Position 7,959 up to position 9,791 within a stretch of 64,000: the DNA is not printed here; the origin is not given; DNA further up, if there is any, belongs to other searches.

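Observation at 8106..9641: Orphan RtcR-like CARF + sigma-54 activator with no RNA-repair operon nearby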

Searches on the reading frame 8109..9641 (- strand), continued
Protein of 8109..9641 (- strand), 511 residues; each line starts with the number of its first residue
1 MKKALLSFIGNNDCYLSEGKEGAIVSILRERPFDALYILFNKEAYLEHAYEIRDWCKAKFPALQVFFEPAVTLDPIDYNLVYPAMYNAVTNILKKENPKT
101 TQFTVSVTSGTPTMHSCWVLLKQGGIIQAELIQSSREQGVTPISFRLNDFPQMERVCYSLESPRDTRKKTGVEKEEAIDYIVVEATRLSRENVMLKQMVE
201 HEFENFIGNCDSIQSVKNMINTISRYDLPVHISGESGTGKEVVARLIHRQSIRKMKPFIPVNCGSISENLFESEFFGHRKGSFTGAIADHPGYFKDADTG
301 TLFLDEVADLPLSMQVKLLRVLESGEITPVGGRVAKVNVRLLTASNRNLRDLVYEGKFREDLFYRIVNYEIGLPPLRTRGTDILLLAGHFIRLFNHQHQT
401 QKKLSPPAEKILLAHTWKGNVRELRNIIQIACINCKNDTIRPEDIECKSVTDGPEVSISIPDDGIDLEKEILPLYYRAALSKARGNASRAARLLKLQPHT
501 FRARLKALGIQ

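Call 18: find_homologous_proteins(query=window:8109-9641:-, max_evalue=1e-60)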
Query window:8109-9641:- (511 aa): 5196 proteins with E <= 1e-60 among 8000 candidates; the best 120 are listed.
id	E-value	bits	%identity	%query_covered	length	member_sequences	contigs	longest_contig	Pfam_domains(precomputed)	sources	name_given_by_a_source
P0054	0.0e+0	1162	100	100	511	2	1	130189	PF00158.33,PF25601.2,PF06956.17,PF14532.13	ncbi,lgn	-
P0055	7.1e-278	940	81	100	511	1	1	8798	PF00158.33,PF25601.2,PF02954.26,PF06956.17,PF14532.13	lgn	-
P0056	2.6e-260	882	78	100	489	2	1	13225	PF00158.33,PF25601.2,PF06956.17,PF14532.13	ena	-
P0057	1.3e-258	877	76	100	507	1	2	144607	PF00158.33,PF25601.2,PF02954.26,PF06956.17,PF14532.13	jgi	-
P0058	2.0e-258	876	74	100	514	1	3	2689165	PF00158.33,PF25601.2,PF02954.26,PF06956.17,PF14532.13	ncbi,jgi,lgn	jgi:DNA-binding NtrC family response regulator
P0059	1.6e-255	867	75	100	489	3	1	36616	PF00158.33,PF25601.2,PF02954.26,PF06956.17,PF14532.13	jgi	jgi:DNA-binding NtrC family response regulator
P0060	1.7e-255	866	75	100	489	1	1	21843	PF00158.33,PF25601.2,PF02954.26,PF06956.17,PF14532.13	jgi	jgi:DNA-binding NtrC family response regulator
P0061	2.1e-252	856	74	100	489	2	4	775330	PF00158.33,PF25601.2,PF02954.26,PF06956.17,PF14532.13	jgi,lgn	jgi:DNA-binding NtrC family response regulator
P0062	1.5e-251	853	75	100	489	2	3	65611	PF00158.33,PF25601.2,PF06956.17,PF14532.13,PF07728.21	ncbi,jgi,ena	-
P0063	1.5e-244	830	72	100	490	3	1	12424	PF00158.33,PF25601.2,PF06956.17,PF14532.13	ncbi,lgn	ncbi:MAG: RNA repair transcriptional activator RtcR family protein [Candidatus Cloacimonadaceae bact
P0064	3.4e-244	829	72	100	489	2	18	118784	PF00158.33,PF25601.2,PF02954.26,PF14532.13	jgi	jgi:DNA-binding NtrC family response regulator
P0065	2.7e-243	826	72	100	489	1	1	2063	PF00158.33,PF25601.2,PF06956.17,PF14532.13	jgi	-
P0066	3.4e-239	813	72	99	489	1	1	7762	PF00158.33,PF25601.2,PF14532.13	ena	-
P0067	5.3e-179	614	57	100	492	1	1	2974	PF00158.33,PF25601.2,PF06956.17,PF14532.13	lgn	-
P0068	2.9e-178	612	57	99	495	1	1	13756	PF00158.33,PF07724.21,PF25601.2,PF02954.26,PF06956.17,PF14532.13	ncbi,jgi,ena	ncbi:hypothetical protein MASR2M64_09530 [Candidatus Cloacimonadota bacterium]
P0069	4.1e-178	611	57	99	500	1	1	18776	PF00158.33,PF07724.21,PF25601.2,PF02954.26,PF06956.17,PF14532.13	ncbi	-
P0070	2.7e-177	609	56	99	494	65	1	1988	PF00158.33,PF25601.2,PF02954.26,PF06956.17,PF14532.13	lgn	-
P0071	3.6e-177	608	56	99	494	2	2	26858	PF00158.33,PF25601.2,PF06956.17,PF14532.13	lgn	-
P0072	7.5e-177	607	56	99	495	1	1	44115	PF00158.33,PF07724.21,PF25601.2,PF06956.17,PF14532.13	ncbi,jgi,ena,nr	ncbi:MAG: RNA repair transcriptional activator RtcR family protein [Candidatus Cloacimonetes bacteri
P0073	9.7e-177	607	56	99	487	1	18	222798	PF00158.33,PF07724.21,PF25601.2,PF06956.17,PF14532.13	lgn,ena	-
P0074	1.3e-176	606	55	99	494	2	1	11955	PF00158.33,PF25601.2,PF06956.17,PF14532.13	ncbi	-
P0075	2.0e-176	606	56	99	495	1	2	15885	PF00158.33,PF25601.2,PF02954.26,PF06956.17,PF14532.13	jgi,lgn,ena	-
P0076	3.6e-176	605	56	99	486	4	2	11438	PF00158.33,PF25601.2,PF02954.26,PF06956.17,PF14532.13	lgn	-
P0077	3.7e-176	605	56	99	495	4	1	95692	PF00158.33,PF25601.2,PF02954.26,PF06956.17,PF14532.13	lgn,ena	-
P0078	5.3e-176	604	56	99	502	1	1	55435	PF00158.33,PF07724.21,PF25601.2,PF02954.26,PF06956.17,PF14532.13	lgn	-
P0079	7.6e-176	604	57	99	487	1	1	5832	PF00158.33,PF25601.2,PF06956.17,PF14532.13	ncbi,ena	-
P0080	1.1e-175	603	55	100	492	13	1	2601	PF00158.33,PF25601.2,PF06956.17,PF14532.13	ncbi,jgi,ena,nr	ncbi:MAG TPA: sigma-54 dependent transcriptional regulator [Candidatus Cloacimonadota bacterium]|nr:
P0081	1.9e-175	602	57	100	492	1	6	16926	PF00158.33,PF25601.2,PF02954.26,PF06956.17,PF14532.13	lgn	-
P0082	4.9e-175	601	55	99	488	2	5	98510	PF00158.33,PF25601.2,PF02954.26,PF06956.17,PF14532.13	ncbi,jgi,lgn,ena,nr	ncbi:MAG: sigma-54 dependent transcriptional regulator [Candidatus Cloacimonadaceae bacterium]|jgi:D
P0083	2.0e-174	599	55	99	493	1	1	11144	PF00158.33,PF07724.21,PF25601.2,PF02954.26,PF06956.17,PF14532.13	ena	-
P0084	3.9e-174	598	56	99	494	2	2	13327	PF00158.33,PF07724.21,PF25601.2,PF06956.17,PF14532.13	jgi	-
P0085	1.3e-173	596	55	99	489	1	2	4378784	PF00158.33,PF25601.2,PF02954.26,PF06956.17,PF14532.13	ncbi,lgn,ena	-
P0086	2.0e-173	596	55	99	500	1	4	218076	PF00158.33,PF07724.21,PF25601.2,PF02954.26,PF06956.17,PF14532.13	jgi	jgi:two-component system response regulator HydG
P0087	3.5e-173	595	56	99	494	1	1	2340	PF00158.33,PF07724.21,PF25601.2,PF06956.17,PF14532.13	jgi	-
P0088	3.9e-173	595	55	100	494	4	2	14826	PF00158.33,PF25601.2,PF02954.26,PF06956.17,PF14532.13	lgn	-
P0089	4.5e-173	595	55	99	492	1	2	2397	PF00158.33,PF25601.2,PF02954.26,PF06956.17,PF14532.13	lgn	-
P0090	6.5e-173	594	54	100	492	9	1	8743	PF00158.33,PF25601.2,PF02954.26,PF06956.17,PF14532.13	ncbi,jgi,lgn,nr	ncbi:MAG: sigma-54 dependent transcriptional regulator [Bacteroidales bacterium]|nr:sigma-54 depende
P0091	1.2e-172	593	56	99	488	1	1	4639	PF00158.33,PF07724.21,PF25601.2,PF06956.17,PF14532.13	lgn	-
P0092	3.0e-172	592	55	100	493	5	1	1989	PF00158.33,PF07724.21,PF25601.2,PF02954.26,PF06956.17,PF14532.13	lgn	-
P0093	3.3e-172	592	56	99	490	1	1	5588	PF00158.33,PF07724.21,PF25601.2,PF02954.26,PF06956.17,PF14532.13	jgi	jgi:DNA-binding NtrC family response regulator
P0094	5.2e-172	591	56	99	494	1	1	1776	PF00158.33,PF07724.21,PF25601.2,PF06956.17,PF14532.13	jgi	-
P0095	1.2e-171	590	55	99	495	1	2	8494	PF00158.33,PF25601.2,PF02954.26,PF06956.17,PF14532.13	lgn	-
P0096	2.3e-171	589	55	99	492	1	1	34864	PF00158.33,PF25601.2,PF02954.26,PF06956.17,PF14532.13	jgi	-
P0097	6.9e-171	587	55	100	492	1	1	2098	PF00158.33,PF25601.2,PF02954.26,PF06956.17,PF14532.13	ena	-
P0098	9.8e-171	587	55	99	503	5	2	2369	PF00158.33,PF07724.21,PF25601.2,PF06956.17,PF14532.13,PF01078.28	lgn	-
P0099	3.1e-169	582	55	99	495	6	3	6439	PF00158.33,PF25601.2,PF06956.17,PF14532.13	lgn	-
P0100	3.6e-169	582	55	99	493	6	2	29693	PF00158.33,PF25601.2,PF06956.17,PF14532.13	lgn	-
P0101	1.4e-167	577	52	100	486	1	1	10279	PF00158.33,PF07724.21,PF25601.2,PF02954.26,PF06956.17,PF14532.13,PF01078.28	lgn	-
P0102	1.8e-166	573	54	99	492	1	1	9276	PF00158.33,PF25601.2,PF06956.17,PF14532.13,PF07728.21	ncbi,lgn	-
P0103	3.7e-165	569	53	99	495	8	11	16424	PF00158.33,PF25601.2,PF06956.17,PF14532.13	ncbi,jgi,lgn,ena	-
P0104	3.0e-164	566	52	100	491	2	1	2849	PF00158.33,PF25601.2,PF02954.26,PF06956.17,PF14532.13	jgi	jgi:DNA-binding NtrC family response regulator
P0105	2.2e-163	563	52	100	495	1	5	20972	PF00158.33,PF25601.2,PF02954.26,PF14532.13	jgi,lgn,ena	-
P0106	3.3e-163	562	53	99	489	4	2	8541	PF00158.33,PF07724.21,PF25601.2,PF06956.17,PF14532.13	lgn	-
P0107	1.1e-160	554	51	99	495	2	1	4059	PF00158.33,PF25601.2,PF02954.26,PF14532.13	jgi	jgi:DNA-binding NtrC family response regulator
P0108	3.6e-160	552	53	99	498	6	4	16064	PF22208.2,PF00158.33,PF25601.2,PF06956.17,PF14532.13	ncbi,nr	ncbi:MAG: RNA repair transcriptional activator RtcR family protein [Candidatus Cloacimonadales bacte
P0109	1.9e-159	550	52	99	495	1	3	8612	PF00158.33,PF07724.21,PF25601.2,PF02954.26,PF06956.17,PF14532.13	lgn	-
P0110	2.6e-159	549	51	99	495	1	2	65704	PF22208.2,PF00158.33,PF25601.2,PF06956.17,PF14532.13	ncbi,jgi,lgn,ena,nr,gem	ncbi:MAG: RNA repair transcriptional activator RtcR family protein [Candidatus Cloacimonas sp.]|nr:R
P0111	1.1e-158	547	53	99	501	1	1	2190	PF00158.33,PF25601.2,PF02954.26,PF06956.17,PF14532.13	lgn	-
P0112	3.4e-158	546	51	100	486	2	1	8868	PF00158.33,PF07724.21,PF25601.2,PF06956.17,PF14532.13,PF07728.21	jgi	-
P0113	4.7e-157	542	51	100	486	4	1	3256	PF00158.33,PF07724.21,PF25601.2,PF06956.17,PF14532.13,PF07728.21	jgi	-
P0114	1.7e-155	537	50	100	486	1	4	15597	PF00158.33,PF25601.2,PF06956.17,PF14532.13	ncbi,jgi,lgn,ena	-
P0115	7.3e-155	535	50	99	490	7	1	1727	PF00158.33,PF25601.2,PF02954.26,PF06956.17,PF14532.13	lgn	-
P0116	1.0e-154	534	51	99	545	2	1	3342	PF00158.33,PF25601.2,PF02954.26,PF06956.17,PF14532.13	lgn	-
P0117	8.1e-154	531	51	100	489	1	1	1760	PF22208.2,PF00158.33,PF25601.2,PF02954.26,PF06956.17,PF14532.13,PF07728.21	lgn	-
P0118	8.0e-153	528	52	99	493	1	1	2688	PF22208.2,PF00158.33,PF07724.21,PF25601.2,PF02954.26,PF06956.17,PF00004.36,PF14532.13,PF07728.21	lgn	-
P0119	2.6e-152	526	51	99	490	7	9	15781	PF00158.33,PF25601.2,PF06956.17,PF14532.13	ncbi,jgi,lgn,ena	-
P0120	8.2e-152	525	50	99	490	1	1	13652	PF22208.2,PF00158.33,PF25601.2,PF02954.26,PF06956.17,PF14532.13,PF07728.21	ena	-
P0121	3.0e-151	523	49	99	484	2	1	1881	PF00158.33,PF25601.2,PF02954.26,PF06956.17,PF14532.13,PF07728.21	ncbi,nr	ncbi:MAG: sigma-54 dependent transcriptional regulator [Candidatus Cloacimonadota bacterium]|nr:sigm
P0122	3.9e-151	522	50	99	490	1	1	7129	PF22208.2,PF00158.33,PF25601.2,PF02954.26,PF06956.17,PF14532.13,PF07728.21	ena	-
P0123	7.8e-151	521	50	99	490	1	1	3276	PF00158.33,PF25601.2,PF02954.26,PF06956.17,PF14532.13,PF07728.21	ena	-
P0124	1.5e-150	520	50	99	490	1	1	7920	PF22208.2,PF00158.33,PF25601.2,PF02954.26,PF06956.17,PF14532.13,PF07728.21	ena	-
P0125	2.2e-150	520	49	99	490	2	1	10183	PF22208.2,PF00158.33,PF25601.2,PF06956.17,PF14532.13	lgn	-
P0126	6.2e-150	518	51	99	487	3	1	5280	PF22208.2,PF00158.33,PF25601.2,PF02954.26,PF06956.17,PF14532.13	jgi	-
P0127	7.0e-150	518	49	100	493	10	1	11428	PF00158.33,PF25601.2,PF02954.26,PF06956.17,PF14532.13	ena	-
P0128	2.2e-149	516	49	99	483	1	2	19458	PF22208.2,PF00158.33,PF25601.2,PF02954.26,PF06956.17,PF14532.13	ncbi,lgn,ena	-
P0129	3.0e-149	516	50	99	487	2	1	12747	PF00158.33,PF25601.2,PF02954.26,PF06956.17,PF14532.13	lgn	-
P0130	1.0e-148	514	48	99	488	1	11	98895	PF00158.33,PF25601.2,PF02954.26,PF06956.17,PF14532.13,PF07728.21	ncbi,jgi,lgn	-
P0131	1.7e-148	514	50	99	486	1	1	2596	PF22208.2,PF00158.33,PF25601.2,PF02954.26,PF06956.17,PF14532.13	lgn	-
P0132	2.6e-148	513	50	100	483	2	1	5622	PF00158.33,PF25601.2,PF06956.17,PF14532.13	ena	-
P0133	1.0e-146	508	49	99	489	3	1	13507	PF00158.33,PF25601.2,PF02954.26,PF06956.17,PF14532.13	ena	-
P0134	2.1e-146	507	50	100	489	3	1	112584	PF00158.33,PF25601.2,PF02954.26,PF06956.17,PF14532.13,PF07728.21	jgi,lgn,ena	-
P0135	2.8e-146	506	49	100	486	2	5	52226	PF22208.2,PF00158.33,PF25601.2,PF02954.26,PF06956.17,PF14532.13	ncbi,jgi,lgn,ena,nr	ncbi:MAG: hypothetical protein COT43_01785 [Candidatus Marinimicrobia bacterium CG08_land_8_20_14_0_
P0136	5.9e-146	505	47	100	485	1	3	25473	PF00158.33,PF25601.2,PF02954.26,PF06956.17,PF14532.13,PF07728.21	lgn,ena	-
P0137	1.1e-145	504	49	100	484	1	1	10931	PF00158.33,PF25601.2,PF02954.26,PF06956.17,PF14532.13,PF07728.21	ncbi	ncbi:MAG: RNA repair transcriptional activator RtcR family protein [bacterium]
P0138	1.4e-145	504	49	99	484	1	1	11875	PF00158.33,PF25601.2,PF06956.17,PF14532.13,PF07728.21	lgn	-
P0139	1.8e-145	504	48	99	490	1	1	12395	PF22208.2,PF00158.33,PF25601.2,PF02954.26,PF06956.17,PF14532.13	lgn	-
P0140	8.7e-145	501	49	100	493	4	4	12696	PF00158.33,PF25601.2,PF02954.26,PF06956.17,PF14532.13,PF07728.21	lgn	-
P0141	1.2e-144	501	48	100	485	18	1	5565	PF22208.2,PF00158.33,PF25601.2,PF02954.26,PF06956.17,PF14532.13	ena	-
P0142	1.4e-144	501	47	99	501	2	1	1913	PF22208.2,PF00158.33,PF25601.2,PF02954.26,PF06956.17,PF14532.13,PF07728.21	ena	-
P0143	1.7e-144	500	49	99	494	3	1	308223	PF00158.33,PF25601.2,PF02954.26,PF06956.17,PF14532.13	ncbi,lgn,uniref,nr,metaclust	ncbi:sigma-54-dependent transcriptional regulator [Desulfatirhabdium butyrativorans]|uniref:sigma-54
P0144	2.3e-144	500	47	99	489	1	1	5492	PF00158.33,PF25601.2,PF02954.26,PF06956.17,PF14532.13,PF07728.21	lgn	-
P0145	3.1e-144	500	50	99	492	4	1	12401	PF00158.33,PF25601.2,PF02954.26,PF06956.17,PF14532.13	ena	-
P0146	3.9e-144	499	48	99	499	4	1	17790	PF00158.33,PF25601.2,PF02954.26,PF06956.17,PF14532.13,PF07728.21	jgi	jgi:two-component system response regulator PilR (NtrC family)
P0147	1.9e-143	497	47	99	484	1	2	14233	PF00158.33,PF25601.2,PF02954.26,PF06956.17,PF14532.13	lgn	-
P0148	2.8e-143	496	48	99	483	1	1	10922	PF00158.33,PF25601.2,PF02954.26,PF06956.17,PF14532.13,PF07728.21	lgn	-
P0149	3.9e-143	496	49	98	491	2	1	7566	PF22208.2,PF00158.33,PF07724.21,PF25601.2,PF02954.26,PF06956.17,PF14532.13,PF07728.21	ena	-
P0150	1.6e-142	494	48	100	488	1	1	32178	PF00158.33,PF25601.2,PF06956.17,PF14532.13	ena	-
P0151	1.8e-142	494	48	100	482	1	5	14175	PF22208.2,PF00158.33,PF07724.21,PF25601.2,PF02954.26,PF06956.17,PF14532.13,PF07728.21,PF01078.28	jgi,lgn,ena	-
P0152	5.4e-142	492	48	98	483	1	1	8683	PF00158.33,PF25601.2,PF02954.26,PF06956.17,PF14532.13,PF07728.21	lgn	-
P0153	1.4e-141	491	49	99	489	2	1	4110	PF00158.33,PF25601.2,PF02954.26,PF06956.17,PF14532.13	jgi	jgi:two-component system response regulator PilR (NtrC family)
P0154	1.2e-140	488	47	99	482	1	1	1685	PF00158.33,PF25601.2,PF06956.17,PF14532.13,PF07728.21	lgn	-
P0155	2.1e-140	487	47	99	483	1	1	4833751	PF00158.33,PF25601.2,PF06956.17,PF14532.13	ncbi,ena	-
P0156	1.6e-139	484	47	99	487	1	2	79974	PF22208.2,PF00158.33,PF25601.2,PF02954.26,PF06956.17,PF14532.13,PF07728.21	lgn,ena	-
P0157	2.5e-139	483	46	99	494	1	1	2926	PF22208.2,PF00158.33,PF25601.2,PF02954.26,PF06956.17,PF14532.13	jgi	-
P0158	2.5e-139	483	47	100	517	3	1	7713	PF22208.2,PF00158.33,PF25601.2,PF02954.26,PF06956.17,PF14532.13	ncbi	-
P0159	6.5e-138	479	48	99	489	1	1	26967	PF00158.33,PF25601.2,PF02954.26,PF06956.17,PF14532.13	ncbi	-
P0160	4.8e-135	469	47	100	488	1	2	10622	PF00158.33,PF07724.21,PF25601.2,PF06956.17,PF00004.36,PF14532.13,PF07728.21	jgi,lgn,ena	-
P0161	7.1e-135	469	44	100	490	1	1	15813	PF22208.2,PF00158.33,PF07724.21,PF25601.2,PF06956.17,PF00004.36,PF14532.13,PF07728.21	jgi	jgi:transcriptional regulator with PAS, ATPase and Fis domain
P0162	8.8e-134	465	46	99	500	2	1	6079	PF22208.2,PF00158.33,PF25601.2,PF02954.26,PF06956.17,PF14532.13,PF07728.21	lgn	-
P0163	4.8e-132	459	48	93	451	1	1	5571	PF22208.2,PF00158.33,PF25601.2,PF14532.13,PF07728.21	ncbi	ncbi:MAG: sigma 54-interacting transcriptional regulator, partial [bacterium]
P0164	2.1e-131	457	48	93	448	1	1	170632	PF00158.33,PF25601.2,PF02954.26,PF14532.13,PF07728.21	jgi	jgi:two-component system response regulator PilR (NtrC family)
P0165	7.2e-128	446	46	99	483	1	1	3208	PF00158.33,PF25601.2,PF02954.26,PF06956.17,PF14532.13,PF07728.21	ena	-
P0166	2.0e-126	441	48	86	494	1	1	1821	PF00158.33,PF25601.2,PF02954.26,PF06956.17,PF14532.13,PF07728.21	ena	-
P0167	3.3e-126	440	45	98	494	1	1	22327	PF00158.33,PF25601.2,PF02954.26,PF06956.17,PF14532.13,PF07728.21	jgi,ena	jgi:transcriptional regulator with GAF, ATPase, and Fis domain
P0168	2.4e-125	437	49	88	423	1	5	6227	PF00158.33,PF25601.2,PF02954.26,PF14532.13,PF07728.21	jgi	-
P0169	3.0e-125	437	49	88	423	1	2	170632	PF00158.33,PF25601.2,PF02954.26,PF14532.13,PF07728.21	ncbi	-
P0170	1.6e-122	428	57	68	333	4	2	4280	PF00158.33,PF06956.17,PF14532.13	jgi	-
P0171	3.6e-122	427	52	77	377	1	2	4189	PF00158.33,PF06956.17,PF14532.13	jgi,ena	-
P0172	1.7e-121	424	43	99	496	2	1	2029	PF00158.33,PF25601.2,PF14532.13,PF07728.21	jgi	jgi:transcriptional regulator with GAF, ATPase, and Fis domain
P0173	3.7e-114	400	51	78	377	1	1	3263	PF22208.2,PF00158.33,PF06956.17,PF14532.13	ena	-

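Call 20: find_encoding_contigs(protein=P0058, flank=10000, max_places=2)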
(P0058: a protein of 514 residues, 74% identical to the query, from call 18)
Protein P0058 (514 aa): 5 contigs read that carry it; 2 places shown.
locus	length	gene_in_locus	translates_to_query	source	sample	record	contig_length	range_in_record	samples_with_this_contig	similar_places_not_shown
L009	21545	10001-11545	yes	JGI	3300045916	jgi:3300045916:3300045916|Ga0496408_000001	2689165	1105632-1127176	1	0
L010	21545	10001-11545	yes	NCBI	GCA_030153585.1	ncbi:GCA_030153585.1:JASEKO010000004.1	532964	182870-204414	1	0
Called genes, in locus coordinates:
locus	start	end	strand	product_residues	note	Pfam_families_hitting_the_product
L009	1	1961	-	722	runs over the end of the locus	PF02384:N6_Mtase, PF07669:Eco57I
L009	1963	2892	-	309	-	-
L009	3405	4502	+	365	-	PF13784:Fic_N, PF02661:Fic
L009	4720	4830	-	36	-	-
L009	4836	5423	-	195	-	-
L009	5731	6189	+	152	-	-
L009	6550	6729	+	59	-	-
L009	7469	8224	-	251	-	PF01863:YgjP-like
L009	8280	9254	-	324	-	PF20208:ARPP-1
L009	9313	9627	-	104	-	-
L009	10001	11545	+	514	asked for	PF06956:RtcR (weak), PF00158:Sigma54_activat, PF14532:Sigma54_activ_2, PF25601:AAA_lid_14, PF02954:HTH_8 (weak)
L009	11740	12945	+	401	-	PF25954:Beta-barrel_RND_2, PF25990:Beta-barrel_YknX (weak), PF25989:YknX_C (weak)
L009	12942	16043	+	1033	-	PF00873:ACR_tran, PF02355:SecD_SecF_C (faint), PF03176:MMPL (weak)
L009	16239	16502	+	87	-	-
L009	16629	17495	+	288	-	PF00160:Pro_isomerase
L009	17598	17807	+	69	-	-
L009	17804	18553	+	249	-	PF01171:ATP_bind_3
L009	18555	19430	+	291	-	PF21088:MS_channel_1st, PF00924:MS_channel_2nd, PF21082:MS_channel_3rd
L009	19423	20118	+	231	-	PF00702:Hydrolase, PF12710:HAD, PF13419:HAD_2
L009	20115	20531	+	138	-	PF01894:YjbQ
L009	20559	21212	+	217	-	-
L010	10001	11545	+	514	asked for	PF06956:RtcR (weak), PF00158:Sigma54_activat, PF14532:Sigma54_activ_2, PF25601:AAA_lid_14, PF02954:HTH_8 (weak)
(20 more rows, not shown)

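Call 21: find_encoding_contigs(protein=P0073, flank=10000, max_places=2)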
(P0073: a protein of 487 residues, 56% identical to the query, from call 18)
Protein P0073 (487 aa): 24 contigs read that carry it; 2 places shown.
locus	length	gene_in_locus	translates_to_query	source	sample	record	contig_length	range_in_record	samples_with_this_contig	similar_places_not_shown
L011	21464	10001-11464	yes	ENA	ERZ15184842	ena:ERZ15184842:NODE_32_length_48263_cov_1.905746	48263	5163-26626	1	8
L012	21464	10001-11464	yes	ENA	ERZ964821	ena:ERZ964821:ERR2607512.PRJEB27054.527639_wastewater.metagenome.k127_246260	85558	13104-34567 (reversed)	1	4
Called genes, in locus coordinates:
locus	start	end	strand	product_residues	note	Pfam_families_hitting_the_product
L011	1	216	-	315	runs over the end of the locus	PF04748:Polysacc_deac_2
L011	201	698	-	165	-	PF02643:DUF192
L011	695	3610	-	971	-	PF00246:Peptidase_M14, PF13620:CarboxypepD_reg, PF13715:CarbopepD_reg_2 (faint), PF13620:CarboxypepD_reg (weak), PF20773:InhA-like_MAM, PF13860:FlgD_ig, PF18962:Por_Secre_tail (weak)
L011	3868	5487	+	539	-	PF18962:Por_Secre_tail (faint)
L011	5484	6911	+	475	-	PF13472:Lipase_GDSL_2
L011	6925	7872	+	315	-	PF00657:Lipase_GDSL, PF13472:Lipase_GDSL_2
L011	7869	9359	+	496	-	PF03062:MBOAT, PF13813:MBOAT_2 (weak)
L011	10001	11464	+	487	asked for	PF06956:RtcR (weak), PF07724:AAA_2 (faint), PF00158:Sigma54_activat, PF14532:Sigma54_activ_2, PF25601:AAA_lid_14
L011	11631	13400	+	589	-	-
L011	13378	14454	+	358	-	-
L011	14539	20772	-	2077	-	PF14349:SprA_N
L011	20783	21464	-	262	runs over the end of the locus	PF03309:Pan_kinase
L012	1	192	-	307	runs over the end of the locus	PF04748:Polysacc_deac_2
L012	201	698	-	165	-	PF02643:DUF192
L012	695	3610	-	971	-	PF00246:Peptidase_M14, PF13620:CarboxypepD_reg, PF13715:CarbopepD_reg_2 (faint), PF13620:CarboxypepD_reg (weak), PF20773:InhA-like_MAM, PF13860:FlgD_ig, PF18962:Por_Secre_tail (weak)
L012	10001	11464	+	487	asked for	PF06956:RtcR (weak), PF07724:AAA_2 (faint), PF00158:Sigma54_activat, PF14532:Sigma54_activ_2, PF25601:AAA_lid_14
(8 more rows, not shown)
